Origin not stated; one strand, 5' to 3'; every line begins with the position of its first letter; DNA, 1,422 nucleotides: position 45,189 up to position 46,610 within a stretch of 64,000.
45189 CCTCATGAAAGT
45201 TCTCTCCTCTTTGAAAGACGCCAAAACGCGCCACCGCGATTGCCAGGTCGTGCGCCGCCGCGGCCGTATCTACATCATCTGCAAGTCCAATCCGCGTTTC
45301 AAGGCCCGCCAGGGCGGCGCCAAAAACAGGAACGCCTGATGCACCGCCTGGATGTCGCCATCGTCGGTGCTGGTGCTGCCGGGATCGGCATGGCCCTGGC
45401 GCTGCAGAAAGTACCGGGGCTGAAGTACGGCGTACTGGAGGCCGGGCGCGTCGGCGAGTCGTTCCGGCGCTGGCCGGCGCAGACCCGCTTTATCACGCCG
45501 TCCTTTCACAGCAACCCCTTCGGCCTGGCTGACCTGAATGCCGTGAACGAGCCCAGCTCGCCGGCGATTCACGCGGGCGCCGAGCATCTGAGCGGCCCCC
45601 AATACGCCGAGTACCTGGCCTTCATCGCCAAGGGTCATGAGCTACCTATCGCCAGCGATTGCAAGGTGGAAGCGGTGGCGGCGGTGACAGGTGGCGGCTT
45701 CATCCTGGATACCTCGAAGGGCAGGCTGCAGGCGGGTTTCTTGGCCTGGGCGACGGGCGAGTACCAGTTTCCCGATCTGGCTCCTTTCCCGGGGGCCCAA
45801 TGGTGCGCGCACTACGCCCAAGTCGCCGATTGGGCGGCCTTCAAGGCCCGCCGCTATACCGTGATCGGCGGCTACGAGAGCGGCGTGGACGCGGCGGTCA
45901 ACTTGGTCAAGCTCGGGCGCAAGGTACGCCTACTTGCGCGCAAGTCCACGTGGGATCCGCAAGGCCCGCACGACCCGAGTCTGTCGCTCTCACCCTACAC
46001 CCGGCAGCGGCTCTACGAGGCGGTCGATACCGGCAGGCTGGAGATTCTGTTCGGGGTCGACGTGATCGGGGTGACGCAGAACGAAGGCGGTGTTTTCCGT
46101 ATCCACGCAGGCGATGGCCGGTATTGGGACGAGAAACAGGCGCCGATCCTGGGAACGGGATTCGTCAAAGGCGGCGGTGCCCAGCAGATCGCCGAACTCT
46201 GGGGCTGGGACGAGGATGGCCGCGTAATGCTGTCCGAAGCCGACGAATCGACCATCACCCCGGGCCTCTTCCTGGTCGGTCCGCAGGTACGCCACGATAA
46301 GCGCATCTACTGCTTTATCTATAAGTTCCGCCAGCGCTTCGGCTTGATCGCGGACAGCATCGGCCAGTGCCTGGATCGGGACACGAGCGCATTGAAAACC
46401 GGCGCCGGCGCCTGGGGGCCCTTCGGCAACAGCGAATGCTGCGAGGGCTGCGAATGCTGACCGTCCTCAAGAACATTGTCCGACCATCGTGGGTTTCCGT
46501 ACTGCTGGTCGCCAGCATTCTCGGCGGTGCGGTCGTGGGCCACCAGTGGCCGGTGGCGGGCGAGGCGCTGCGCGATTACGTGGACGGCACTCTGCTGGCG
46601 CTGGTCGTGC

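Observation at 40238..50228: Perfect Zur box heading a ~10-kb, 12-gene, translationally coupled low-zinc operon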

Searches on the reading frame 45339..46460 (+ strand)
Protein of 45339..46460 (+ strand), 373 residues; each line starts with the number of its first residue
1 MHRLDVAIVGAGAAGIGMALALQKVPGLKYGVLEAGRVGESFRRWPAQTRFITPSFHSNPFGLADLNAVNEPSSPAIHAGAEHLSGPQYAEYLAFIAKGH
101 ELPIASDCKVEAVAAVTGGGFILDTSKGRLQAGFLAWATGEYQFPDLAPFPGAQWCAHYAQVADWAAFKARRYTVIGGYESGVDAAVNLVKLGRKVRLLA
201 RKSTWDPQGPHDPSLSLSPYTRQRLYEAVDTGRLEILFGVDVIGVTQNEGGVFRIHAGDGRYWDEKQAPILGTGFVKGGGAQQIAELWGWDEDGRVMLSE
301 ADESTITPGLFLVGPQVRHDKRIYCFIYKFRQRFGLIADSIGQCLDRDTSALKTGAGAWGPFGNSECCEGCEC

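Call 7: search_protein_families(library=pfam, proteins=[window:45339-46460:+], max_evalue=0.01)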
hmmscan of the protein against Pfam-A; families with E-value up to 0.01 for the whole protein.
window:45339-46460:+ (373 aa): 7 families
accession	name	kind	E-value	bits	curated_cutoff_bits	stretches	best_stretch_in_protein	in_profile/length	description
PF13738.12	Pyr_redox_3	-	3.7e-90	302.7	30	1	8-314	2-305/305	Pyridine nucleotide-disulphide oxidoreductase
PF07992.20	Pyr_redox_2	-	2.7e-07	30.7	26.1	1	5-204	2-176/291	Pyridine nucleotide-disulphide oxidoreductase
PF01946.23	Thi4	-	0.00055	19.7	26.2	1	4-35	18-49/235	Thi4 family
PF03486.20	HI0933_like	-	0.0021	18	50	0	5-35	2-31/244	HI0933-like protein Rossmann domain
PF01266.30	DAO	-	0.0027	17.7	27.9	1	5-40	1-37/353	FAD dependent oxidoreductase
PF01134.28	GIDA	-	0.0038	16.8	22.1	0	174-202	3-31/391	Glucose inhibited division protein A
PF05834.18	Lycopene_cycl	-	0.0044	16.6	23.4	1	5-36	1-33/380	Lycopene cyclase protein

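Call 9: search_protein_families(library=ncbifam, proteins=[window:45339-46460:+], max_evalue=0.001)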
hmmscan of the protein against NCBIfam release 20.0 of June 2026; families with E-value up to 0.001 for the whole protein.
window:45339-46460:+ (373 aa): 8 families
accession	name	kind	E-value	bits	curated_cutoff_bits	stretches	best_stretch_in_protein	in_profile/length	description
TIGR04018.1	Bthiol_YpdA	hypoth_equivalog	2.2e-18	66.1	339.9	1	5-249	1-223/316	YpdA family putative bacillithiol disulfide reductase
TIGR04046.1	MSMEG_0569_nitr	hypoth_equivalog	3.2e-08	33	498.35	1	5-199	2-190/400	MSMEG_0569 family flavin-dependent oxidoreductase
NF040505.1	ArsO_flavin_mono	equivalog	7.3e-08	32.2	425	1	5-196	2-186/346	ArsO family NAD(P)H-dependent flavin-containing monooxygenase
TIGR01292.1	TRX_reduct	equivalog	0.00011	21.2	343.45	0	161-204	132-175/300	thioredoxin-disulfide reductase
TIGR03140.1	AhpF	equivalog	0.00025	19.7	502.9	0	152-199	338-381/515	alkyl hydroperoxide reductase subunit F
TIGR01988.1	Ubi-OHases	subfamily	0.00031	19.7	224.65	1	5-53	1-48/387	ubiquinone biosynthesis hydroxylase, UbiH/UbiF/VisC/COQ6 family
NF050086.1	pipecolate_AmaA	exception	0.00051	18.8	600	0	3-40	25-61/425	L-pipecolate oxidase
NF005313.0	PRK06847.1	subfamily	0.00092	18.3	372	0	171-209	5-43/375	hypothetical protein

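Call 30: find_homologous_proteins(query=window:45339-46460:+, max_evalue=1e-20)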
Query window:45339-46460:+ (373 aa): 2400 proteins with E <= 1e-20 among 8000 candidates; the best 120 are listed.
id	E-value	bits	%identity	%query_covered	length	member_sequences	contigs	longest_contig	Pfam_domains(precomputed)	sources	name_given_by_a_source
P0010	4.2e-236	801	90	100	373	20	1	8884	PF07992.21,PF13738.13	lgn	-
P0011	7.2e-228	774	88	100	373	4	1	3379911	PF07992.21,PF13738.13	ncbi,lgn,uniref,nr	ncbi:thioredoxin reductase [Bordetella genomosp. 10]|uniref:Thioredoxin reductase n=1 Tax=Bordetella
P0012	2.5e-225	766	87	100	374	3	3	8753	PF07992.21,PF13738.13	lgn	-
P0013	1.6e-224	763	87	100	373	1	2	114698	PF13738.13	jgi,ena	-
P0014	6.6e-224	761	86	100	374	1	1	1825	PF01266.31,PF07992.21,PF13738.13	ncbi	-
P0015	1.7e-223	760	86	100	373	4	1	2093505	PF01266.31,PF07992.21,PF13738.13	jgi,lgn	-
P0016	7.0e-220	748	85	100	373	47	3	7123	PF07992.21,PF13738.13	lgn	-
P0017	1.0e-216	737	84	100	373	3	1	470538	PF07992.21,PF13738.13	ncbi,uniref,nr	ncbi:thioredoxin reductase [Achromobacter sp. RTa]|uniref:NAD(P)/FAD-dependent oxidoreductase n=1 Ta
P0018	2.3e-209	713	81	100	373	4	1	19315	PF07992.21,PF13738.13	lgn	-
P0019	1.5e-202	691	79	100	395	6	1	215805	PF07992.21,PF13738.13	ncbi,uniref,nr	ncbi:NAD(P)/FAD-dependent oxidoreductase [Achromobacter sp. Marseille-Q4962]|uniref:NAD(P)/FAD-depen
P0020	4.4e-196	669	77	100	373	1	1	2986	PF07992.21,PF13738.13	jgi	-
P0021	8.7e-196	668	76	100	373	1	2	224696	PF01266.31,PF07992.21,PF13738.13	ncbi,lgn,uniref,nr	ncbi:NAD(P)/FAD-dependent oxidoreductase [Burkholderia multivorans]|uniref:Thioredoxin reductase n=1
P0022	4.0e-192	656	75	100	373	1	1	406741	PF01266.31,PF07992.21,PF13738.13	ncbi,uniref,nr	ncbi:NAD(P)/FAD-dependent oxidoreductase [Allopusillimonas ginsengisoli]|uniref:NAD(P)/FAD-dependent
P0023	4.0e-188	643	88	83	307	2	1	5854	PF13738.13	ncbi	ncbi:MAG TPA: NAD(P)/FAD-dependent oxidoreductase, partial [Bordetella sp.]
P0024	2.6e-187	641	72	100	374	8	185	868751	PF01266.31,PF07992.21,PF13738.13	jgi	jgi:cation diffusion facilitator CzcD-associated flavoprotein CzcO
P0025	2.6e-186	637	73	100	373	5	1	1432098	PF01946.24,PF01266.31,PF07992.21,PF00070.34,PF13738.13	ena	-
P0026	6.6e-186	636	71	100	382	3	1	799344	PF01946.24,PF01266.31,PF07992.21,PF13738.13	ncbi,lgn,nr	ncbi:NAD(P)-binding domain-containing protein [Alcaligenaceae bacterium]|nr:NAD(P)-binding domain-co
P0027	1.7e-185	635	72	100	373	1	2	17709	PF01266.31,PF07992.21,PF00070.34,PF13738.13,PF01134.29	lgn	-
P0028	7.4e-185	633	72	100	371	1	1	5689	PF01946.24,PF01266.31,PF07992.21,PF13738.13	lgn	-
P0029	4.4e-184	630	72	100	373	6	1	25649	PF01266.31,PF07992.21,PF13738.13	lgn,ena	-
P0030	2.5e-183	627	73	100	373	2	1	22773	PF01266.31,PF07992.21,PF13738.13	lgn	-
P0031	3.3e-183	627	72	100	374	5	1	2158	PF01266.31,PF07992.21,PF13738.13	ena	-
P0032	5.4e-183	626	73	100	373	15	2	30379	PF07992.21,PF13738.13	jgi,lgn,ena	-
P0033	1.9e-182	625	72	100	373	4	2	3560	PF01266.31,PF07992.21,PF13738.13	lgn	-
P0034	3.7e-182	624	89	81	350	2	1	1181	PF13738.13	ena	-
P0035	5.4e-182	623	73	99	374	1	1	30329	PF01266.31,PF07992.21,PF13738.13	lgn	-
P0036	2.8e-181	621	72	100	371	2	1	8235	PF01266.31,PF07992.21,PF13738.13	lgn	-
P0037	2.9e-180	617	70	100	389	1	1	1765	PF01266.31,PF07992.21,PF13738.13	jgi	-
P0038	3.1e-180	617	71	100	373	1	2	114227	PF01266.31,PF07992.21,PF13738.13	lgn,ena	-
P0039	5.2e-180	617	72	100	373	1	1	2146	PF01266.31,PF07992.21,PF13738.13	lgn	-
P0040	1.3e-179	615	71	100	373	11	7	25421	PF07992.21,PF13738.13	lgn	-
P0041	3.5e-179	614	70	99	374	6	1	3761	PF01266.31,PF07992.21,PF13738.13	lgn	-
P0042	6.9e-179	613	71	100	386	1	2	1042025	PF01266.31,PF07992.21,PF13738.13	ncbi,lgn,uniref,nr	ncbi:thioredoxin reductase [Corticibacter populi]|uniref:Thioredoxin reductase n=1 Tax=Corticibacter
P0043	3.7e-178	610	71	100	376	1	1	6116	PF01266.31,PF07992.21,PF13738.13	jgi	-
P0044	4.7e-178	610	70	100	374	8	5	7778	PF01266.31,PF07992.21,PF13738.13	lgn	-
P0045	9.2e-178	609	70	99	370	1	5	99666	PF07992.21,PF13738.13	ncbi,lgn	-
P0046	8.4e-177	606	70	99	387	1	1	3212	PF07992.21,PF13738.13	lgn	-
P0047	3.1e-176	604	69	100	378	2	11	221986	PF07992.21,PF13738.13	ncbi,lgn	-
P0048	4.0e-176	604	69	100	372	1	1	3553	PF01266.31,PF07992.21,PF13738.13,PF01134.29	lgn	-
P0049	9.5e-175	599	68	100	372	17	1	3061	PF01266.31,PF07992.21,PF13738.13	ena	-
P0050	1.2e-174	599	71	99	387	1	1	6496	PF01266.31,PF07992.21,PF13738.13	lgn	-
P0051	1.4e-174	599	69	100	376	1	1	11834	PF01266.31,PF07992.21,PF13738.13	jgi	-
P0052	1.7e-174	598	70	99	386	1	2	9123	PF01266.31,PF07992.21,PF13738.13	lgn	-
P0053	4.2e-174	597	71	99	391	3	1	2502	PF07992.21,PF13738.13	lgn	-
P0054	2.7e-173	594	70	99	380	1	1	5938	PF01266.31,PF07992.21,PF13738.13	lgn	-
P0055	1.2e-172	592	69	100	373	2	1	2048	PF01266.31,PF07992.21,PF13738.13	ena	-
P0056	3.3e-172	591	69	99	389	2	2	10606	PF07992.21,PF13738.13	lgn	-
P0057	5.4e-172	590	67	99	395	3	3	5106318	PF07992.21,PF00070.34,PF13738.13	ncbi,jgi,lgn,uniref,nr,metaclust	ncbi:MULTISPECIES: NAD(P)/FAD-dependent oxidoreductase [unclassified Halomonas]|jgi:putative flavopr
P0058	9.8e-172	589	69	100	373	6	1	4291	PF07992.21,PF13738.13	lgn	-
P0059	9.8e-172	589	69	99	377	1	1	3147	PF07992.21,PF13738.13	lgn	-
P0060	4.2e-171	587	66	99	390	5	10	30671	PF01266.31,PF07992.21,PF13738.13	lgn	-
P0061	3.7e-170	584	67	99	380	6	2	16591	PF07992.21,PF13738.13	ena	-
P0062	7.1e-170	583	68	95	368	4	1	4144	PF07992.21,PF13738.13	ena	-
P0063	1.7e-169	582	62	100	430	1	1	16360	PF01266.31,PF07992.21,PF13738.13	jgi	-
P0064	4.9e-169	580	68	100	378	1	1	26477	PF07992.21,PF13738.13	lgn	-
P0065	5.0e-169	580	66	100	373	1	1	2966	PF01946.24,PF01266.31,PF07992.21,PF00070.34,PF13738.13,PF03486.21,PF01134.29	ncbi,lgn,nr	ncbi:MAG: NAD(P)-binding domain-containing protein [Lautropia sp.]|nr:NAD(P)-binding domain-containi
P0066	1.1e-168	579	68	100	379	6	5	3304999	PF07992.21,PF13738.13,PF01134.29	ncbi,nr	ncbi:NAD(P)-binding domain-containing protein [Burkholderia pseudomallei]|nr:NAD(P)/FAD-dependent ox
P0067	1.2e-167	576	68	100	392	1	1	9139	PF01266.31,PF07992.21,PF13738.13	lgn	-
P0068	1.4e-167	576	68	94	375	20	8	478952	PF13738.13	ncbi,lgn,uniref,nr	ncbi:pyridine nucleotide-disulfide oxidoreductase [Kerstersia gyiorum]|uniref:Pyridine nucleotide-di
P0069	3.2e-167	574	64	100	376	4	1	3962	PF01946.24,PF01266.31,PF13434.13,PF07992.21,PF13738.13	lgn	-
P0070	3.2e-167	574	67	100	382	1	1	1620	PF01266.31,PF13434.13,PF07992.21,PF13738.13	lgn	-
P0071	3.6e-167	574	66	99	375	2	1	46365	PF01266.31,PF07992.21,PF13738.13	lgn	-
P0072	1.6e-166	572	66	100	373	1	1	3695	PF07992.21,PF13738.13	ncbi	-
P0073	3.7e-165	568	66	100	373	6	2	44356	PF01266.31,PF13434.13,PF07992.21,PF13738.13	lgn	-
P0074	2.6e-164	565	66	100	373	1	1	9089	PF13434.13,PF07992.21,PF13738.13,PF03486.21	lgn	-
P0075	5.1e-164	564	67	100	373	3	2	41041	PF01266.31,PF07992.21,PF13738.13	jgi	-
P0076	1.0e-163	563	65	100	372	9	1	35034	PF01266.31,PF13434.13,PF07992.21,PF13738.13,PF03486.21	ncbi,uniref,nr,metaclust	ncbi:NAD(P)/FAD-dependent oxidoreductase [Methylophaga muralis]|uniref:Glutathione reductase n=1 Tax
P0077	2.3e-163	562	66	100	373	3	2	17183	PF01946.24,PF13434.13,PF07992.21,PF13738.13,PF03486.21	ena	-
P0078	3.4e-162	558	65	100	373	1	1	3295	PF07992.21,PF13738.13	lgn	-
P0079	3.7e-162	558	66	100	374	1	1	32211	PF01946.24,PF01266.31,PF07992.21,PF00070.34,PF13738.13,PF03486.21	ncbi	-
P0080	3.8e-162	558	65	100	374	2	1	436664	PF01266.31,PF07992.21,PF00070.34,PF13738.13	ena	-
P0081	6.5e-162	557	65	100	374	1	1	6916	PF01946.24,PF01266.31,PF07992.21,PF13738.13,PF03486.21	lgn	-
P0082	1.0e-161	556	64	100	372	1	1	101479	PF01266.31,PF07992.21,PF13738.13,PF03486.21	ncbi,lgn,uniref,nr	ncbi:NAD(P)/FAD-dependent oxidoreductase [Methylophaga sp.]|uniref:NAD(P)/FAD-dependent oxidoreducta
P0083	1.0e-161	556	65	100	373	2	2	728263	PF01946.24,PF13434.13,PF07992.21,PF13738.13,PF03486.21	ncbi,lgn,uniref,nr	ncbi:NAD(P)-binding domain-containing protein [Halomonas janggokensis]|uniref:NAD(P)-binding domain-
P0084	1.4e-161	556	64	100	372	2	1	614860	PF07992.21,PF00070.34,PF13738.13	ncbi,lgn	-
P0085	2.6e-161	555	62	95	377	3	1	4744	PF01266.31,PF07992.21,PF13738.13,PF03486.21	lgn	-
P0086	3.7e-161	554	65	100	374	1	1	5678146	PF01266.31,PF07992.21,PF13738.13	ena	-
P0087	4.3e-161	554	63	99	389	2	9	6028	PF01266.31,PF07992.21,PF13738.13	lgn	-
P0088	1.1e-160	553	72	90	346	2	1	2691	PF01266.31,PF07992.21,PF13738.13,PF01134.29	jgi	-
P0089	1.2e-160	553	66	100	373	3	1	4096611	PF07992.21,PF13738.13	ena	-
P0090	4.1e-160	551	64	100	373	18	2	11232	PF01266.31,PF13434.13,PF07992.21,PF13738.13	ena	-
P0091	1.9e-159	549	64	100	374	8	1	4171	PF07992.21,PF00070.34,PF13738.13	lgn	-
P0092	2.0e-159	549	64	100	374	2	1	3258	PF01946.24,PF01266.31,PF07992.21,PF00070.34,PF13738.13,PF03486.21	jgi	-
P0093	2.0e-159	549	65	100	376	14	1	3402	PF13738.13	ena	-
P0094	2.2e-159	549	62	94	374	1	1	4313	PF01946.24,PF01266.31,PF07992.21,PF13738.13,PF03486.21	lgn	-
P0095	2.5e-159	548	63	99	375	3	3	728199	PF01266.31,PF07992.21,PF13738.13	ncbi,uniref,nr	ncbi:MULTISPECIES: NAD(P)/FAD-dependent oxidoreductase [Halomonas]|uniref:NAD(P)/FAD-dependent oxido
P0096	5.8e-159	547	65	100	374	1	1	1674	PF07992.21,PF00070.34,PF13738.13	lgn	-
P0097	8.5e-159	547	66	100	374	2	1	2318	PF07992.21,PF00070.34,PF13738.13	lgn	-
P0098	1.7e-157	542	64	100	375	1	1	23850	PF01266.31,PF07992.21,PF13738.13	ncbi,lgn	-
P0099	6.7e-157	540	61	95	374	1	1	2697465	PF01266.31,PF13434.13,PF07992.21,PF13738.13,PF03486.21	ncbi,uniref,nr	ncbi:Thioredoxin reductase [Methylophaga frappieri]|uniref:Thioredoxin reductase n=1 Tax=Methylophag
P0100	1.0e-156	540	64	100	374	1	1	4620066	PF01266.31,PF07992.21,PF00070.34,PF13738.13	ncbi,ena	-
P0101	1.8e-156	539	63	100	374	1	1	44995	PF01266.31,PF07992.21,PF00070.34,PF13738.13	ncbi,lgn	-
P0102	2.0e-156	539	64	94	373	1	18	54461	PF07992.21,PF13738.13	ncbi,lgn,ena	-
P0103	6.8e-156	537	64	100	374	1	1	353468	PF01946.24,PF01266.31,PF07992.21,PF00070.34,PF13738.13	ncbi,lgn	-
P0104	9.1e-156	537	62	100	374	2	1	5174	PF01946.24,PF07992.21,PF13738.13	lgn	-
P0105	9.3e-156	537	63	100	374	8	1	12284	PF01266.31,PF07992.21,PF00070.34,PF13738.13,PF03486.21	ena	-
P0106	1.8e-155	536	63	100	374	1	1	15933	PF07992.21,PF13738.13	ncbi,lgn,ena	-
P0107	2.2e-155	536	58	100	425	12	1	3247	PF13738.13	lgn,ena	-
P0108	3.7e-155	535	64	100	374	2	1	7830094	PF07992.21,PF13738.13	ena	-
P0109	5.7e-155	534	63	99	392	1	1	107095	PF01266.31,PF07992.21,PF13738.13,PF03486.21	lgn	-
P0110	6.5e-155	534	61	95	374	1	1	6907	PF01266.31,PF07992.21,PF13738.13,PF03486.21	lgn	-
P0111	9.0e-155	533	63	100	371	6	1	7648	PF01266.31,PF07992.21,PF00070.34,PF13738.13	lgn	-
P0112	1.1e-154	533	63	100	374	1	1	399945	PF07992.21,PF00070.34,PF13738.13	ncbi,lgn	-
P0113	1.2e-154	533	64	99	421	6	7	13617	PF07992.21,PF13738.13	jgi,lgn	jgi:thioredoxin reductase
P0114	1.3e-154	533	64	100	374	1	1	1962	PF07992.21,PF13738.13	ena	-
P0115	1.9e-154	532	63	100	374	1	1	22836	PF01946.24,PF07992.21,PF00070.34,PF13738.13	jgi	-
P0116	4.0e-154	531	62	100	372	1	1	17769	PF07992.21,PF00070.34,PF13738.13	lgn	-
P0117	4.1e-154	531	63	100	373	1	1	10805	PF01266.31,PF07992.21,PF13738.13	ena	-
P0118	6.8e-154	531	61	100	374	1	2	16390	PF07992.21,PF13738.13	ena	-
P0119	1.0e-153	530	63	100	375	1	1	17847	PF01946.24,PF01266.31,PF07992.21,PF00070.34,PF13738.13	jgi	-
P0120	1.7e-153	529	63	100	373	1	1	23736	PF07992.21,PF13738.13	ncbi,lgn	-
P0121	1.8e-153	529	62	100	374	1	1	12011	PF07992.21,PF00070.34,PF13738.13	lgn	-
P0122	2.4e-153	529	62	100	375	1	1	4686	PF07992.21,PF13738.13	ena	-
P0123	9.7e-153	527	64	100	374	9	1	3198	PF01266.31,PF07992.21,PF13738.13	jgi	jgi:putative flavoprotein involved in K+ transport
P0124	2.8e-152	525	63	100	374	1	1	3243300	PF01946.24,PF01266.31,PF07992.21,PF00070.34,PF13738.13,PF03486.21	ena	-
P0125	2.8e-152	525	62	100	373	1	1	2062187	PF01946.24,PF07992.21,PF00070.34,PF13738.13,PF03486.21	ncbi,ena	-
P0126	6.5e-152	524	61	100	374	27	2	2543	PF01266.31,PF07992.21,PF00070.34,PF13738.13,PF03486.21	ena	-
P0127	6.9e-152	524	61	100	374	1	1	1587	PF01266.31,PF13434.13,PF07992.21,PF13738.13,PF03486.21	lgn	-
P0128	9.9e-152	523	62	95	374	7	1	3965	PF01266.31,PF13434.13,PF07992.21,PF13738.13,PF03486.21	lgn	-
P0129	1.2e-151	523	61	100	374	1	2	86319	PF07992.21,PF00070.34,PF13738.13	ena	-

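Call 31: find_encoding_contigs(protein=P0011, flank=10000, max_places=2)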
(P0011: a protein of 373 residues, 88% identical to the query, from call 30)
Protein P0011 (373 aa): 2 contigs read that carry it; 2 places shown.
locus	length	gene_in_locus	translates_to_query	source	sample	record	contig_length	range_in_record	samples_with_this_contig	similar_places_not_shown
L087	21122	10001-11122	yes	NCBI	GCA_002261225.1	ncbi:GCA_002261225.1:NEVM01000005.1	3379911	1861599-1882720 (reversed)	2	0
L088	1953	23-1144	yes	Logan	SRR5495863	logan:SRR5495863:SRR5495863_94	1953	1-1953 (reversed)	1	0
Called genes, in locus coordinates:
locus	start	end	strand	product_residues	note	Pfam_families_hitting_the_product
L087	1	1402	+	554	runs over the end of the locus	PF00496:SBP_bac_5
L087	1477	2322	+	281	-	-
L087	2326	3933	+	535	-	PF01019:G_glu_transpept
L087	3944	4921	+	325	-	PF19300:BPD_transp_1_N (weak), PF00528:BPD_transp_1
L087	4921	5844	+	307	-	PF12911:OppC_N, PF00528:BPD_transp_1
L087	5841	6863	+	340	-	PF00005:ABC_tran, PF08352:oligo_HPY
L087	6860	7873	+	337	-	PF00005:ABC_tran, PF08352:oligo_HPY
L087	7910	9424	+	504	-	PF00144:Beta-lactamase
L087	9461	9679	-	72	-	-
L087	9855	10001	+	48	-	PF00444:Ribosomal_L36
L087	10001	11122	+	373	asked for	PF07992:Pyr_redox_2 (weak), PF13738:Pyr_redox_3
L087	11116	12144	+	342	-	PF01758:SBF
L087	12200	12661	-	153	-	PF04073:tRNA_edit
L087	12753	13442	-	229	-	PF00392:GntR, PF07729:FCD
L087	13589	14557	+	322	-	PF03401:TctC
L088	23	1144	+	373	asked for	PF07992:Pyr_redox_2 (weak), PF13738:Pyr_redox_3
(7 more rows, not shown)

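Call 32: find_encoding_contigs(protein=P0021, flank=10000, max_places=2)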
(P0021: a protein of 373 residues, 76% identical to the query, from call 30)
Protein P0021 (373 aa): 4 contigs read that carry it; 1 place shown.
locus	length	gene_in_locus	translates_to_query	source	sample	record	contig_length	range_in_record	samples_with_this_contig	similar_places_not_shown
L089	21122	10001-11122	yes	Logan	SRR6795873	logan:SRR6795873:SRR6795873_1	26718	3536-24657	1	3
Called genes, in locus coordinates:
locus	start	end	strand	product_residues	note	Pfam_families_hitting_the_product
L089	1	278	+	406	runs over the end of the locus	PF02492:cobW, PF07683:CobW_C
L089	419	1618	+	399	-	PF02492:cobW, PF07683:CobW_C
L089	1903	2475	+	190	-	PF01242:PTPS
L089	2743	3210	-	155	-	PF01502:PRA-CH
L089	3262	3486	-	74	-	-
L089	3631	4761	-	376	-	PF00171:Aldedh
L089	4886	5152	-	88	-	PF00171:Aldedh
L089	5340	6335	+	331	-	PF01965:DJ-1_PfpI, PF00165:HTH_AraC, PF12833:HTH_18, PF00165:HTH_AraC (weak)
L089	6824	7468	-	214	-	-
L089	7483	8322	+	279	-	PF02649:GCHY-1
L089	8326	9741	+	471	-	PF01406:tRNA-synt_1e, PF09334:tRNA-synt_1g (faint), PF09190:DALR_2, PF23493:CysS_C (faint)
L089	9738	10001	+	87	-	PF01809:YidD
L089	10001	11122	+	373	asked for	PF01266:DAO (faint), PF07992:Pyr_redox_2 (weak), PF13738:Pyr_redox_3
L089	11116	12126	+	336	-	PF01758:SBF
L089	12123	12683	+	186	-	PF00132:Hexapep (weak), PF25087:GMPPB_C (faint), PF25084:LbH_EIF2B (weak), PF00132:Hexapep (weak)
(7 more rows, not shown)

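Call 33: find_encoding_contigs(protein=P0057, flank=10000, max_places=2)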
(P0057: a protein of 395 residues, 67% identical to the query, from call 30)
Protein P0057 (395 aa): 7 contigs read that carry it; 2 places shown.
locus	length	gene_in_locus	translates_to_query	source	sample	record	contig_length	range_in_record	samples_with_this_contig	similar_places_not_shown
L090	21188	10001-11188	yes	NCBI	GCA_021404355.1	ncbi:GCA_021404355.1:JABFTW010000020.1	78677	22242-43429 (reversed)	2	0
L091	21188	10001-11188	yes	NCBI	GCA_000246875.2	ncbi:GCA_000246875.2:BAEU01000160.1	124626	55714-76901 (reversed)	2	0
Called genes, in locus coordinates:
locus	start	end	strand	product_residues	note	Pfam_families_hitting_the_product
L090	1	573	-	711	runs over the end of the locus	PF07715:Plug, PF00593:TonB_dep_Rec_b-barrel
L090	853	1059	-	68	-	PF00313:CSD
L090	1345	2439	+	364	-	PF02492:cobW, PF07683:CobW_C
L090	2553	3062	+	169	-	PF02082:Rrf2, PF13545:HTH_Crp_2 (weak)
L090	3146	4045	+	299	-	PF00890:FAD_binding_2 (faint), PF01266:DAO (faint), PF03486:HI0933_like (faint), PF07992:Pyr_redox_2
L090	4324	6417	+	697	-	PF07715:Plug, PF00593:TonB_dep_Rec_b-barrel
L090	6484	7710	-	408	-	-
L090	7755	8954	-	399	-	PF03824:NicO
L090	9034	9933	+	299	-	PF02649:GCHY-1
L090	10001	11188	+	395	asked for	PF00070:Pyr_redox (faint), PF07992:Pyr_redox_2, PF13738:Pyr_redox_3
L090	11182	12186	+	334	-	PF01758:SBF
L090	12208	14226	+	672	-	PF02824:TGS, PF07973:tRNA_SAD, PF00587:tRNA-synt_2b, PF03129:HGTP_anticodon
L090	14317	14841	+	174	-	PF02664:LuxS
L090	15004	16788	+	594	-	PF00924:MS_channel_2nd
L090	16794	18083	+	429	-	PF05816:TelA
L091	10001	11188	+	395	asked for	PF00070:Pyr_redox (faint), PF07992:Pyr_redox_2, PF13738:Pyr_redox_3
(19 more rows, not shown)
